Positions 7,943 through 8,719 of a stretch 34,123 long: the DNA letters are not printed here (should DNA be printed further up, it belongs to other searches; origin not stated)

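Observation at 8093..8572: Signal-peptide protein gene translationally coupled to the activator gene and capped by a strong terminator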

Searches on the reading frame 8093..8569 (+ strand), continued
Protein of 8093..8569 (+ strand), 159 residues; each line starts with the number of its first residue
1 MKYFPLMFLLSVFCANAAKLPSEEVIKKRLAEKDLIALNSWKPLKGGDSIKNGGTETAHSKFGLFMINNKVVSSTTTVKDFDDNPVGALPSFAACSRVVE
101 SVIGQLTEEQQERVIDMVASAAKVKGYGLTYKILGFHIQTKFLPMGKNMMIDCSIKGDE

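Call 92: find_encoding_contigs(protein=P0014, flank=4000, max_places=1)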
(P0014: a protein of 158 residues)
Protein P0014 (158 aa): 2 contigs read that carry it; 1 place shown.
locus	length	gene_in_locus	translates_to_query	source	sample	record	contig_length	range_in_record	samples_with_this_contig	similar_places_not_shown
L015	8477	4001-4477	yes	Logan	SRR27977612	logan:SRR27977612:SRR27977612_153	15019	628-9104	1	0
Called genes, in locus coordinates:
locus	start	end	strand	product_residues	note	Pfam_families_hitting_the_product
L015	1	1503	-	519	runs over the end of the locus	-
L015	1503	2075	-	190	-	PF11985:Phage_Mu_Gp27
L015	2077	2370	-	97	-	-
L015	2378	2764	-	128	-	PF10805:DUF2730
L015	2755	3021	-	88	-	PF01258:zf-dskA_traR (weak)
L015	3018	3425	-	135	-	PF11351:GTA_holin_3TM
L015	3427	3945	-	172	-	PF05838:Glyco_hydro_108, PF09374:PG_binding_3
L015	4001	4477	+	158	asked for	-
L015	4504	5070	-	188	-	-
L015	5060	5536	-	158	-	PF27180:HI_1489_N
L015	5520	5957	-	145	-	PF08765:Mor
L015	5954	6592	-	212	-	PF06252:GemA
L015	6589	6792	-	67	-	-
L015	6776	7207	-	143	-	-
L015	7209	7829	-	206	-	PF11363:DUF3164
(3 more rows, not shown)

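Call 93: find_encoding_contigs(protein=P0021, flank=4000, max_places=1)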
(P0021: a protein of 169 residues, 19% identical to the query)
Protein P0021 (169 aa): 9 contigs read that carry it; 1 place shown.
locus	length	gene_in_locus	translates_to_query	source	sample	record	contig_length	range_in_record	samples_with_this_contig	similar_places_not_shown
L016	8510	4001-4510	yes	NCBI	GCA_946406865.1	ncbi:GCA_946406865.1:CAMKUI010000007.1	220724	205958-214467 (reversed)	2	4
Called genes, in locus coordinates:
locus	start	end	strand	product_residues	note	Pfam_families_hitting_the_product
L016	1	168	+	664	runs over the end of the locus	PF02316:HTH_Tnp_Mu_1, PF09039:HTH_Tnp_Mu_2, PF02914:DDE_2, PF09299:Mu-transpos_C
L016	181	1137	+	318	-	PF13401:AAA_22, PF09077:Phage-MuB_C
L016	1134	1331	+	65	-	PF26843:Kil_protein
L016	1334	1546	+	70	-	-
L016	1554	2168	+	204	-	PF11363:DUF3164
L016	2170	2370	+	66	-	-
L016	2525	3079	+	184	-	PF06252:GemA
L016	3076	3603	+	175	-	PF27180:HI_1489_N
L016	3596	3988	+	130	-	PF08765:Mor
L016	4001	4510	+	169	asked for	-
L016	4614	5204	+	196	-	PF05838:Glyco_hydro_108, PF09374:PG_binding_3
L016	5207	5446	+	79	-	PF26867:Phage_Mu_gp18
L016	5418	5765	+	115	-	-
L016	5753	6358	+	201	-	-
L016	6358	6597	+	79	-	PF01258:zf-dskA_traR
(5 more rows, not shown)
